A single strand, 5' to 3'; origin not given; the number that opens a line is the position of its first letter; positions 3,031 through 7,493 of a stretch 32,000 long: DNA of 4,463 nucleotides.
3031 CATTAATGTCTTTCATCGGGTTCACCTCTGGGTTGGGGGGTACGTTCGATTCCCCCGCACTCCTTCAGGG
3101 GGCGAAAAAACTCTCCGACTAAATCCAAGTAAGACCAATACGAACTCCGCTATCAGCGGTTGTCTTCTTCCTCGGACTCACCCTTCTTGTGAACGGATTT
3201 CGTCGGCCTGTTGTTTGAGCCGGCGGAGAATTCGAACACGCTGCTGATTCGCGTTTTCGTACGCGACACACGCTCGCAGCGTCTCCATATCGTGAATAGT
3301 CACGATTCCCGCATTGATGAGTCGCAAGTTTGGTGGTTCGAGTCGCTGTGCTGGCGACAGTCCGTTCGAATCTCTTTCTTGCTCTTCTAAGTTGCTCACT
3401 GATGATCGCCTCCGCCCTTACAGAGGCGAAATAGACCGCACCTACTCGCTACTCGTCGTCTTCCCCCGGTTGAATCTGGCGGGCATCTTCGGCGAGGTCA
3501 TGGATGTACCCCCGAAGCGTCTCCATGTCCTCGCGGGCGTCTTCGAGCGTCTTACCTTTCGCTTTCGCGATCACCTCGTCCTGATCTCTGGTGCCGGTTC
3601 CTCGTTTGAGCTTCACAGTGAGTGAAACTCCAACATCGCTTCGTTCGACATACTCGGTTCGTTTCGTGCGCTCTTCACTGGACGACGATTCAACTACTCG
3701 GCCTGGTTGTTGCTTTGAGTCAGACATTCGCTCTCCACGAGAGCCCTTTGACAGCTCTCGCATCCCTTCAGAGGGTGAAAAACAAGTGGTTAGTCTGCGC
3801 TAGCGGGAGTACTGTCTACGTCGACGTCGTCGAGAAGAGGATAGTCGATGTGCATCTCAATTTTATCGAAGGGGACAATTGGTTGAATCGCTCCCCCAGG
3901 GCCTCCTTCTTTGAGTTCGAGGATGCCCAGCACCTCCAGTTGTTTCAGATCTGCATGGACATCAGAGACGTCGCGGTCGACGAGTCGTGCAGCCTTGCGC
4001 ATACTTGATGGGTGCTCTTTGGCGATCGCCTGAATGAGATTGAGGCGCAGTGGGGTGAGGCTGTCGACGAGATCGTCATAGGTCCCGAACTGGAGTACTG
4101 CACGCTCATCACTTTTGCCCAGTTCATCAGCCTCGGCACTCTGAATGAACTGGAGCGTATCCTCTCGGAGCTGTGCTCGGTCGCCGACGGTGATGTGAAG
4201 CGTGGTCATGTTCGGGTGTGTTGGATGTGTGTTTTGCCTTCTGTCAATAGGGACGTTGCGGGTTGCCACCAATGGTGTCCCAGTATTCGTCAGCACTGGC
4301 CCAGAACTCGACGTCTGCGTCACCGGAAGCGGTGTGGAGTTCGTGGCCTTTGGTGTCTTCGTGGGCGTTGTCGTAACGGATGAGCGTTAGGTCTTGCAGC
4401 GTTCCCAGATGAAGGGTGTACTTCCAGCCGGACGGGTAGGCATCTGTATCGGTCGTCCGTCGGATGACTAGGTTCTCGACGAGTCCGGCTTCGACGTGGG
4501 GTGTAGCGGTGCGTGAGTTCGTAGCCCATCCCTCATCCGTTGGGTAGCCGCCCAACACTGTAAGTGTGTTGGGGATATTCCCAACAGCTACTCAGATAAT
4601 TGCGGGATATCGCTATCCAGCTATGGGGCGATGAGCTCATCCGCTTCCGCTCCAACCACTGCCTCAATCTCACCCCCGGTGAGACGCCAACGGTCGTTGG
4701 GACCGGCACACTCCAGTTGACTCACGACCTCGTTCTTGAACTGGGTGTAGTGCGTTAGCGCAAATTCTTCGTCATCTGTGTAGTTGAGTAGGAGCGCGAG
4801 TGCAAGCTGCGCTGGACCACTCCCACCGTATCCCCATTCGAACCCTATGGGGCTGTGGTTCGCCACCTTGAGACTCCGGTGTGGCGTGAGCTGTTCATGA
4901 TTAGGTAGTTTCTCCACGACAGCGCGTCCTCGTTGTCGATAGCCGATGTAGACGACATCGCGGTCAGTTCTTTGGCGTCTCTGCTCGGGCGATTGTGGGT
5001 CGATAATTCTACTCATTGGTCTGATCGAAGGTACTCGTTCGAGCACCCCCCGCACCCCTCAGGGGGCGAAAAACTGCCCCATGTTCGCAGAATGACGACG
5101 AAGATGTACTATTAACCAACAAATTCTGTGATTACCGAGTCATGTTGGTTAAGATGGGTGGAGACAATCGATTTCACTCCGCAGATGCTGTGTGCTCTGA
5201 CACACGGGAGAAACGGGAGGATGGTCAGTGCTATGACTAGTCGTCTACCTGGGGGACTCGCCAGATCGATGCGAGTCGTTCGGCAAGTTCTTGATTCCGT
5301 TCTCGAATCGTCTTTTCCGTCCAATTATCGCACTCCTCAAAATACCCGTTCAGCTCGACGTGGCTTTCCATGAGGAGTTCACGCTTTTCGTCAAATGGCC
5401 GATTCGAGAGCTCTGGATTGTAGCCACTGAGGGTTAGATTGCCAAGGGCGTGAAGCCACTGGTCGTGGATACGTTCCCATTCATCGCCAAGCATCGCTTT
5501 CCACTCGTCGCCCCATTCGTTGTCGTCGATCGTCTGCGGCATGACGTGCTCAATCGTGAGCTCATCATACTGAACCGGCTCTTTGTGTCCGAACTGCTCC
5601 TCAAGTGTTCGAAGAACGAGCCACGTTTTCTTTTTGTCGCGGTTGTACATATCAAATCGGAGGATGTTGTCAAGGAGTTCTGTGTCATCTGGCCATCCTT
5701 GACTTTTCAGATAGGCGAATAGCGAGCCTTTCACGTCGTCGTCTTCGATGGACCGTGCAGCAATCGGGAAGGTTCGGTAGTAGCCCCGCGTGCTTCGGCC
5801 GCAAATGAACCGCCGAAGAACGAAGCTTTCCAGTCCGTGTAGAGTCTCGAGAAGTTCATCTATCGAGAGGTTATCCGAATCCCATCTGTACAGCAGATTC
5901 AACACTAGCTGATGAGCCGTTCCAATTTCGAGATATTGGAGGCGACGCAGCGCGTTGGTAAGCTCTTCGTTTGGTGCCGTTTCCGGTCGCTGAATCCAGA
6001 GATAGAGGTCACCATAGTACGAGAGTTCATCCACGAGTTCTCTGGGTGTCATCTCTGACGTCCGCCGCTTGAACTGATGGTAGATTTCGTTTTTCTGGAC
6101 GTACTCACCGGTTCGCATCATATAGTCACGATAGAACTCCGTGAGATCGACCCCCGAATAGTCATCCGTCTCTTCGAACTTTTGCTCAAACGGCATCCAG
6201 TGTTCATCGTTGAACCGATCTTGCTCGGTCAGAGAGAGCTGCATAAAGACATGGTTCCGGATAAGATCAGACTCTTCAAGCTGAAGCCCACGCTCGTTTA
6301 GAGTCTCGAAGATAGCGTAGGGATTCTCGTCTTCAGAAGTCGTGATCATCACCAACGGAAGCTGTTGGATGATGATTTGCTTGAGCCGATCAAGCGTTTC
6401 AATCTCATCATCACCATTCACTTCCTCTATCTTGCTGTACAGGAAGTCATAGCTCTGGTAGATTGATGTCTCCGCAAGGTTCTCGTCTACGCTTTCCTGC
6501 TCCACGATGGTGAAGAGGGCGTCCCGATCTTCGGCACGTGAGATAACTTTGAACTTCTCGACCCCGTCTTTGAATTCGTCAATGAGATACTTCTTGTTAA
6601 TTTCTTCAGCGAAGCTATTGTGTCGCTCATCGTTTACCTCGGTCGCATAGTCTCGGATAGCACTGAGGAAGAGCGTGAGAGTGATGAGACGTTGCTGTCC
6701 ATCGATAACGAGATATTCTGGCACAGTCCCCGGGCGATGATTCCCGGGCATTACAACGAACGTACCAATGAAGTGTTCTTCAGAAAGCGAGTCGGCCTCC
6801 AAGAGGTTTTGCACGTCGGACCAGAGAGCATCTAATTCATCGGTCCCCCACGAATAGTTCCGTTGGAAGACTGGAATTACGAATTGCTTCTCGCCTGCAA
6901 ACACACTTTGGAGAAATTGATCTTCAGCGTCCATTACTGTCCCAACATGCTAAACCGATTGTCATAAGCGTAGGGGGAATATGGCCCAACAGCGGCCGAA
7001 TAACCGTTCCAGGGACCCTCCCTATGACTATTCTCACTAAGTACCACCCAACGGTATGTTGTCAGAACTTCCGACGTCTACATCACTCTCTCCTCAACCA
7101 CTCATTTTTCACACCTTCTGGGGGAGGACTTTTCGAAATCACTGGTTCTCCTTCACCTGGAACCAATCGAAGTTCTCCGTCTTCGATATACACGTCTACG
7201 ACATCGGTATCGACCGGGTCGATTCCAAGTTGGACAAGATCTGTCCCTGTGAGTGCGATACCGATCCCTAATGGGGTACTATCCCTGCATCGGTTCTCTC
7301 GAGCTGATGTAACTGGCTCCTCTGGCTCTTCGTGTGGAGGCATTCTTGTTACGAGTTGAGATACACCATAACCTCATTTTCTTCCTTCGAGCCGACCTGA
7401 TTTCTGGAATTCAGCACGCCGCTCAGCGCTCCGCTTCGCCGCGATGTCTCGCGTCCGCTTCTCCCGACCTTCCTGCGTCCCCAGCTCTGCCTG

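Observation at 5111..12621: Identical inverted repeat at two loci bracketing the GmrSD-XPB/Bax1 block, one locus with a perfect 21-bp tandem duplication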

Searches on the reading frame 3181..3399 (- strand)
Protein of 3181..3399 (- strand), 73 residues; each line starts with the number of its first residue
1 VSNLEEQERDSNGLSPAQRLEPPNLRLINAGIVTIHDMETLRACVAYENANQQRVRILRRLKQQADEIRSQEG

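Call 57: search_protein_families(library=pfam, proteins=[window:3181-3399:-], max_evalue=0.01)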
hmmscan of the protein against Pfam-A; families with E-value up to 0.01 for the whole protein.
seq(73 aa): 0 families

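Call 58: search_protein_families(library=phrogs, proteins=[window:3181-3399:-], max_evalue=0.01)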
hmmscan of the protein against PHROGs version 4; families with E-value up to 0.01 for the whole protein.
seq(73 aa): 1 family
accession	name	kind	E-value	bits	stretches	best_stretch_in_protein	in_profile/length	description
phrog_1983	-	unknown function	0.0045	18.5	1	33-71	81-119/128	-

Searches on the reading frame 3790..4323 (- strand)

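Call 9: search_protein_families(library=pfam, proteins=[window:3790-4323:-], max_evalue=0.01)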
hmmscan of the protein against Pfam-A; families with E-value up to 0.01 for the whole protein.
window:3790-4323:- (177 aa): 1 family
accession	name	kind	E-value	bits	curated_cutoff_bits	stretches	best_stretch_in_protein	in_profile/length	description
PF25212.1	HVO_A0114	-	3.6e-25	88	27.6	1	72-155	3-84/84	HVO_A0114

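Call 10: search_protein_families(library=ncbifam, proteins=[window:3790-4323:-], max_evalue=0.01)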
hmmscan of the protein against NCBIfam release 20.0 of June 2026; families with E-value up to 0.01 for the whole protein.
window:3790-4323:- (177 aa): 0 families

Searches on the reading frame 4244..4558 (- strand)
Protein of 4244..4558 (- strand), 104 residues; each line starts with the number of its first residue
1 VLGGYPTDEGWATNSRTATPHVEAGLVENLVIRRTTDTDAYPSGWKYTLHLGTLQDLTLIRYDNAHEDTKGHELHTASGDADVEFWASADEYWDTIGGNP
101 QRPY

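Call 9: search_protein_families(library=pfam, proteins=[window:4244-4558:-], max_evalue=0.01)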
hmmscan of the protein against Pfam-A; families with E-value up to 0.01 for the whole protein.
window:4244-4558:- (104 aa): 1 family
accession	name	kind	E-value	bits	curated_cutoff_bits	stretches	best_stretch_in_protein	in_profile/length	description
PF20126.4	TumE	-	4.8e-08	33.3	23.4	1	29-80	10-62/81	Toxin TumE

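Call 10: search_protein_families(library=ncbifam, proteins=[window:4244-4558:-], max_evalue=0.01)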
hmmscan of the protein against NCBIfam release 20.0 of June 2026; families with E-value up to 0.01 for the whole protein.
window:4244-4558:- (104 aa): 0 families

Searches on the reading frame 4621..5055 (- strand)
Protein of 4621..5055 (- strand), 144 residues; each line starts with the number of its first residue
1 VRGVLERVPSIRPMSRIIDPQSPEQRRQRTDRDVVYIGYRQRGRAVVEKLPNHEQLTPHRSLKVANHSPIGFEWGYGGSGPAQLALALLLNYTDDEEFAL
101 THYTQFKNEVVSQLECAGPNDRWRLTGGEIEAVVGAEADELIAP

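Call 9: search_protein_families(library=pfam, proteins=[window:4621-5055:-], max_evalue=0.01)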
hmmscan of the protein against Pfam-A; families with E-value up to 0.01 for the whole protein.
window:4621-5055:- (144 aa): 1 family
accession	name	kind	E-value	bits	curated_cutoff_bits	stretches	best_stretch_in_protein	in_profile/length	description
PF19663.4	DUF6166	-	1.4e-28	99.2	27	1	36-134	1-91/93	Family of unknown function (DUF6166)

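Call 10: search_protein_families(library=ncbifam, proteins=[window:4621-5055:-], max_evalue=0.01)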
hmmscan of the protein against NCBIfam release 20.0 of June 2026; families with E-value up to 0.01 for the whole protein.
window:4621-5055:- (144 aa): 2 families
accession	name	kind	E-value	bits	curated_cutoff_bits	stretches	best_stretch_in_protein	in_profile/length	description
NF047562.1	LIC_14007_fam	domain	1.7e-05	24.9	130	1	83-132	50-95/113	LIC_14007 family protein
NF047604.1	LIC14007_fam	equivalog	2.3e-05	24.5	140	1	83-132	50-95/110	LIC14007 family protein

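Call 12: find_encoding_contigs(protein=window:4621-5016:-, flank=10000, max_places=10)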
Protein window:4621-5016:- (131 aa): no gene with exactly this product is on record in the collection.

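Call 58: search_protein_families(library=phrogs, proteins=[window:4621-5016:-], max_evalue=0.01)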
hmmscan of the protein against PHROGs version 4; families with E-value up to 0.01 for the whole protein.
window:4621-5016:- (131 aa): 0 families

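Call 74: find_related_loci(query=window:4621-5016:-, collection=viral_contigs, flank=3000)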
Query window:4621-5016:- (131 aa) in viral_contigs; peptide patterns used: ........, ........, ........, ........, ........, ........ (x = any residue, [..] = any of these).
7 stretches matched a pattern, but none encodes a relative of the query by tblastn (E <= 1e-3).

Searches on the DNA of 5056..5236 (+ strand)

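Call 15: search_dna_similar(query=window:5056-5236:+, collection=plasmids, mode=distant, max_rows=30, max_evalue=1)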
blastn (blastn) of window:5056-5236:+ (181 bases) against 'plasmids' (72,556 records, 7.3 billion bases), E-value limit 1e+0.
Records with a match: 7; places in all: 7; records where one place covers at least 80% of the query: 1.
Best place of each record, by identity: 90-95% 2; 80-90% 4; 60-80% 1.
By first word of the organism name: Haloferax 4; Salinigranum 1; Halorussus 1; Halorhabdus 1.
By predicted mobility (MOB-suite, as given by PLSDB): non-mobilizable 7.
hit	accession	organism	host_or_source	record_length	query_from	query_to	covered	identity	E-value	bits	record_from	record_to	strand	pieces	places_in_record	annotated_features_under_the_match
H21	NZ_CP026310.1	Salinigranum rubrum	cell culture,marine solar saltern brine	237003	1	159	88%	90.0%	4e-53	214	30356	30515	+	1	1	none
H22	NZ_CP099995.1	Halorussus salilacus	cell culture,Substrate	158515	1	64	35%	90.6%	1e-15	90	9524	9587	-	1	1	none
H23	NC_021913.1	Halorhabdus tiamatea SARL4B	-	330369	55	113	33%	76.3%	5e-1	42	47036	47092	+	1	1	none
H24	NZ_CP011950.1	Haloferax gibbonsii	whole genome,saline saltern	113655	57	97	23%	82.9%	1e-1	44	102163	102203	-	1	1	none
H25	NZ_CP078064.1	Haloferax larsenii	Cell culture,Salt Lake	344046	57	97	23%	82.9%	1e-1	44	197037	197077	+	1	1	none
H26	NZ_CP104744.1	Haloferax lucentense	-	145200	57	97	23%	82.9%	1e-1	44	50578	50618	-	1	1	none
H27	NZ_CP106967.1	Haloferax alexandrinus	-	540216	57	97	23%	82.9%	1e-1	44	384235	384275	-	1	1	none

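Call 17: get_annotated_region(hit=H21, flank=9000)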
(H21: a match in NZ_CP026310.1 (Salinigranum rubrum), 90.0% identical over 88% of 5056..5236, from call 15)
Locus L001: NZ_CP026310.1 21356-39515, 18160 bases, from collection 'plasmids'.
description: Salinigranum rubrum strain GX10 plasmid unnamed1, complete sequence
organism: Salinigranum rubrum (NCBI taxid 755307)
taxonomy: Archaea; Euryarchaeota; Halobacteria; Halobacteriales; Haloferacaceae; Salinigranum; Salinigranum rubrum
host: -; source: cell culture,marine solar saltern brine; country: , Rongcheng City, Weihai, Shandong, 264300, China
typing (MOB-suite, as given by PLSDB): non-mobilizable
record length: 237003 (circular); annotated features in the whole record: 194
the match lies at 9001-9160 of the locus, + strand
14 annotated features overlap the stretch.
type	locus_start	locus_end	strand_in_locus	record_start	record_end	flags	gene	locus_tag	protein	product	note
CDS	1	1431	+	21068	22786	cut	ilvD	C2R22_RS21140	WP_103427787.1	dihydroxy-acid dehydratase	GO:0009097 - isoleucine biosynthetic process [Evidence IEA]; GO:0009099 - valine biosynthetic process [Evidence IEA]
CDS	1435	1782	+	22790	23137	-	-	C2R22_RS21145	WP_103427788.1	hypothetical protein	-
CDS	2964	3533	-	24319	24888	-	-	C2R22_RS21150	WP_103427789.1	hypothetical protein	-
CDS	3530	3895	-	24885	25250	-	-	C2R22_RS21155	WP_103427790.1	hypothetical protein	-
CDS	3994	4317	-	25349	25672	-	-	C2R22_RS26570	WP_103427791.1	hypothetical protein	-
CDS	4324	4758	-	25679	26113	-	-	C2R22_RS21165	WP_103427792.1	hypothetical protein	-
CDS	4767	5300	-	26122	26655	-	-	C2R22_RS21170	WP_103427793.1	sugar-specific transcriptional regulator TrmB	-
CDS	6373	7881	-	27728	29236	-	-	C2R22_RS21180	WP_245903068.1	AAA family ATPase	-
CDS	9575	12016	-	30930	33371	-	-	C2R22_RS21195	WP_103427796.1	amino acid permease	GO:0055085 - transmembrane transport [Evidence IEA]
CDS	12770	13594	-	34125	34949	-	-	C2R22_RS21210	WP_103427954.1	methyltransferase domain-containing protein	-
CDS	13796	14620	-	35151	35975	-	-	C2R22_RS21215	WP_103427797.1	transcriptional regulator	-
CDS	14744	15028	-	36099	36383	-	-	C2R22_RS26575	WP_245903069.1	hypothetical protein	-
CDS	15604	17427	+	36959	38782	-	-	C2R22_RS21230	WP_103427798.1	formate/nitrite transporter family protein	GO:0055085 - transmembrane transport [Evidence IEA]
CDS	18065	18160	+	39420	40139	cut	-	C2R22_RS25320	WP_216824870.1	hypothetical protein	-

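Call 24: get_annotated_region(hit=H24, flank=5000)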
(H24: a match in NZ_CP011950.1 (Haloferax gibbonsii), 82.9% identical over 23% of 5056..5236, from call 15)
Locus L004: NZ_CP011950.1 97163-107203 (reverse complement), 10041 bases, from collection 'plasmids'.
description: Haloferax gibbonsii strain ARA6 plasmid pHG3, complete sequence
organism: Haloferax gibbonsii (NCBI taxid 35746)
taxonomy: Archaea; Euryarchaeota; Halobacteria; Halobacteriales; Haloferacaceae; Haloferax; Haloferax gibbonsii
host: -; source: whole genome,saline saltern; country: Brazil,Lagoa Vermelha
typing (MOB-suite, as given by PLSDB): non-mobilizable
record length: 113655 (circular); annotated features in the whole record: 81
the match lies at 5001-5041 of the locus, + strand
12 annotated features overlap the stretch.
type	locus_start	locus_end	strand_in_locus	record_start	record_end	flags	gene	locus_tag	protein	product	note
CDS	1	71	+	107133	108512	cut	-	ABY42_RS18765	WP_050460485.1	AAA family ATPase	-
CDS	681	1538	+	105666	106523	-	-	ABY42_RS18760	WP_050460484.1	ParA family protein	-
CDS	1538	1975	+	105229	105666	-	-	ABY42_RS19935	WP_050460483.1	hypothetical protein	-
CDS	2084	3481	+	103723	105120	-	-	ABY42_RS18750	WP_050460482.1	ATP-binding protein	-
CDS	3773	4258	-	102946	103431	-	-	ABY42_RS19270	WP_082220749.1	hypothetical protein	-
CDS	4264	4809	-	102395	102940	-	-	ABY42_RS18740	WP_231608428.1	hypothetical protein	-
CDS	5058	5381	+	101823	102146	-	-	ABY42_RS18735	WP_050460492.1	hypothetical protein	-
CDS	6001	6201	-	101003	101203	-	-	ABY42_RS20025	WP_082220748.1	hypothetical protein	-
CDS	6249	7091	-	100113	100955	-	-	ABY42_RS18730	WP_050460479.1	DUF6036 family nucleotidyltransferase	-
CDS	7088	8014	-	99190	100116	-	-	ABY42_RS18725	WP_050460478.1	MarR family transcriptional regulator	GO:0006355 - regulation of DNA-templated transcription [Evidence IEA]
CDS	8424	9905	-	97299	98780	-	-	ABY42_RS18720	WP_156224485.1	hypothetical protein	-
CDS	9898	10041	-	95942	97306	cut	-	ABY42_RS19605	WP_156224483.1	hypothetical protein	-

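Call 25: get_annotated_region(hit=H23, flank=5000)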
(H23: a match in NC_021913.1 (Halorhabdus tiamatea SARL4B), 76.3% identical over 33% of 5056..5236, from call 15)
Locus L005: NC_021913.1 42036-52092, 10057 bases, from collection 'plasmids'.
description: Halorhabdus tiamatea SARL4B plasmid pHTIA, complete sequence
organism: Halorhabdus tiamatea SARL4B (NCBI taxid 1033806)
taxonomy: Archaea; Euryarchaeota; Halobacteria; Halobacteriales; Haloarculaceae; Halorhabdus; Halorhabdus tiamatea; Halorhabdus tiamatea SARL4B
host: -; source: -; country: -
typing (MOB-suite, as given by PLSDB): non-mobilizable; replicon rep_cluster_15,rep_cluster_31
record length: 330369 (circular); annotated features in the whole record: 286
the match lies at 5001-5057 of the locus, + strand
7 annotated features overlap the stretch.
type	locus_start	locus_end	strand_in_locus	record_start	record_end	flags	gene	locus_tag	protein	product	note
CDS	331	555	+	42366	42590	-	-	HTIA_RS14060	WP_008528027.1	hypothetical protein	-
CDS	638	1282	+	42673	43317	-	-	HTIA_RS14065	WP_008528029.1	ribonuclease H-like domain-containing protein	-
CDS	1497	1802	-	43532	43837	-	-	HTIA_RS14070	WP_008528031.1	hypothetical protein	-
CDS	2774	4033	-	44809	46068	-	-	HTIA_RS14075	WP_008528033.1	AAA family ATPase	-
CDS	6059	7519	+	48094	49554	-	-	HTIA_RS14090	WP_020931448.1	orc1/cdc6 family replication initiation protein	-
CDS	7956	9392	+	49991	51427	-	-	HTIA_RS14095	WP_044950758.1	IS66 family transposase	-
CDS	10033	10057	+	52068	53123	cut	-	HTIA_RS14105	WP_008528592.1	ABC transporter ATP-binding protein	-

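Call 26: get_annotated_region(hit=H25, flank=5000)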
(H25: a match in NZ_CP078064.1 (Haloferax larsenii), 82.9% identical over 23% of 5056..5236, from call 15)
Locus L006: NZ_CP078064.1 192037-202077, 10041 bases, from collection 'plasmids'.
description: Haloferax larsenii strain NCIM 5678 plasmid pHl5678-1, complete sequence
organism: Haloferax larsenii (NCBI taxid 302484)
taxonomy: Archaea; Euryarchaeota; Halobacteria; Halobacteriales; Haloferacaceae; Haloferax; Haloferax larsenii
host: -; source: Cell culture,Salt Lake; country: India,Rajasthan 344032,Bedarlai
typing (MOB-suite, as given by PLSDB): non-mobilizable
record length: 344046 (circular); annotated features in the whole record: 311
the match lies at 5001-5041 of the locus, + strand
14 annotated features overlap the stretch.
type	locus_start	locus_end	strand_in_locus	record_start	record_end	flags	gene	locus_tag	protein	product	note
CDS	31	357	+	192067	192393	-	-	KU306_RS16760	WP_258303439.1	hypothetical protein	-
CDS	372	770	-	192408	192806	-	-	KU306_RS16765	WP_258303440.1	hypothetical protein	-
CDS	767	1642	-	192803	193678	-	-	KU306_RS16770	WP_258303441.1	ParA family protein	-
CDS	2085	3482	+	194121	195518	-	-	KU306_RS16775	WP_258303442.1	ATP-binding protein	-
CDS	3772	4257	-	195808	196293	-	-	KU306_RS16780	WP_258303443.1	hypothetical protein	-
CDS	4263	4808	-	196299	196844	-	-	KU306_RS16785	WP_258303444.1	hypothetical protein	-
CDS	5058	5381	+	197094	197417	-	-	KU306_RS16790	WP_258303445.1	hypothetical protein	-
CDS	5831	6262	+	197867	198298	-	-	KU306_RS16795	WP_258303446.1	nucleotidyltransferase domain-containing protein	-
CDS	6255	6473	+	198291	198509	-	-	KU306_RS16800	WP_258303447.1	DUF86 domain-containing protein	-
CDS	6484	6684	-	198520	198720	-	-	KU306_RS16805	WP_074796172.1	hypothetical protein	-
CDS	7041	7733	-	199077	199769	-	-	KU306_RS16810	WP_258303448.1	nucleotidyltransferase domain-containing protein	-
CDS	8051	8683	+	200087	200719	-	-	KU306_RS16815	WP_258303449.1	rhomboid family intramembrane serine protease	-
CDS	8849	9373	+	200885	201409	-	-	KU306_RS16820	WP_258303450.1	hypothetical protein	-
CDS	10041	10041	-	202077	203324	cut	-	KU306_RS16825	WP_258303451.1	orc1/cdc6 family replication initiation protein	-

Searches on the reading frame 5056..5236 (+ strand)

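Call 40: search_protein_families(library=pfam, proteins=[L001:6373-7881:-], max_evalue=0.01)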
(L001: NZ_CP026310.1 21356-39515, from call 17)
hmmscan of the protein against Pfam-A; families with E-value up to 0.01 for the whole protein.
L001:6373-7881:- (502 aa): 10 families
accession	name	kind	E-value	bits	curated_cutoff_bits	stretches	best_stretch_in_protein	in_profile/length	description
PF22703.2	Cdc6_lid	-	4e-25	87.9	27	1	297-363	1-68/68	Cdc6 AAA+ ATPase-type lid domain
PF09079.17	Cdc6_C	-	2.2e-11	44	25.1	1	374-469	3-95/96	CDC6, C terminal winged helix domain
PF13191.12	AAA_16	-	3.4e-09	37.9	32.6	1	102-227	2-142/167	AAA ATPase domain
PF00004.35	AAA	-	1.6e-07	32.3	21.2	1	128-268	1-112/131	ATPase family associated with various cellular activities (AAA)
PF22606.2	Cdc6-ORC-like_ATPase_lid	-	7.3e-06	26.2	27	1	291-346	1-57/60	Cdc6/ORC-like, ATPase lid domain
PF13401.12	AAA_22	-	9.2e-06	26.4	27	1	128-241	8-104/130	AAA domain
PF05673.19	DUF815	-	5e-05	23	23.8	1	94-150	22-78/249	Protein of unknown function (DUF815)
PF20703.3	nSTAND1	-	0.0024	18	27.1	1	98-275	12-169/379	Novel STAND NTPase 1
PF05621.17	TniB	-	0.0053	16.7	22.4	1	99-234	7-137/189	Bacterial TniB protein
PF00270.35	DEAD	-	0.0061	16.7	26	0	127-245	16-145/167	DEAD/DEAH box helicase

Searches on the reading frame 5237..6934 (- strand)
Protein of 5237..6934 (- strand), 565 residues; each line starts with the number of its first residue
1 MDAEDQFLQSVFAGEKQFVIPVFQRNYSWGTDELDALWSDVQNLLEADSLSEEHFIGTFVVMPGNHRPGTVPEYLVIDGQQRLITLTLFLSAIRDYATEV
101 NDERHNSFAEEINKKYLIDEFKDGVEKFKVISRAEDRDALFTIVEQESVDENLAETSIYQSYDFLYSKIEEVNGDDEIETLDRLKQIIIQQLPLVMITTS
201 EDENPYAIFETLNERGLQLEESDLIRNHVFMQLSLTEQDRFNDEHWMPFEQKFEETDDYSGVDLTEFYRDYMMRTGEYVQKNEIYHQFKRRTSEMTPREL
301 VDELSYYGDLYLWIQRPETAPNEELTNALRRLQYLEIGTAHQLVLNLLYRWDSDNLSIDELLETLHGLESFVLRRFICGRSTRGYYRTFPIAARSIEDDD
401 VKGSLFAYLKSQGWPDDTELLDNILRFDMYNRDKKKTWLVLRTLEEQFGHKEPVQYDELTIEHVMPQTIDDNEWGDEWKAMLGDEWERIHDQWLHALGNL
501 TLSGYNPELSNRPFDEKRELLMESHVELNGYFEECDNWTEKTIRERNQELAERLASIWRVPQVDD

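Call 9: search_protein_families(library=pfam, proteins=[window:5237-6934:-], max_evalue=0.01)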
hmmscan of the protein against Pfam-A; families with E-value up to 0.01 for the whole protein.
window:5237-6934:- (565 aa): 2 families
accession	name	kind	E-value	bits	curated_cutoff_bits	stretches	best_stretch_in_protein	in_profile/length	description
PF03235.19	GmrSD_N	-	1.5e-38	133.4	33.2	1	9-230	2-199/199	GmrSD restriction endonuclease, N-terminal domain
PF07510.16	GmrSD_C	-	3.1e-27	95.6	23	1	414-552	1-137/138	GmrSD restriction endonucleases, C-terminal domain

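Call 10: search_protein_families(library=ncbifam, proteins=[window:5237-6934:-], max_evalue=0.01)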
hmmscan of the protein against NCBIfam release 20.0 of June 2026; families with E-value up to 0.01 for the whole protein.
window:5237-6934:- (565 aa): 0 families

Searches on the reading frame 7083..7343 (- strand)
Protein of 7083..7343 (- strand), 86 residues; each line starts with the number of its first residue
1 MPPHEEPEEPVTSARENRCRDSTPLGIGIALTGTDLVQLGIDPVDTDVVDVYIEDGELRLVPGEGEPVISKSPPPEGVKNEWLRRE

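Call 10: search_protein_families(library=ncbifam, proteins=[window:7083-7343:-], max_evalue=0.01)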
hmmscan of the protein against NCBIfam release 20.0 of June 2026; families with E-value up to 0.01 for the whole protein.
window:7083-7343:- (86 aa): 0 families

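Call 57: search_protein_families(library=pfam, proteins=[window:7083-7343:-], max_evalue=0.01)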
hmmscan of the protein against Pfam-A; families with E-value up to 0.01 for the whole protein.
window:7083-7343:- (86 aa): 0 families
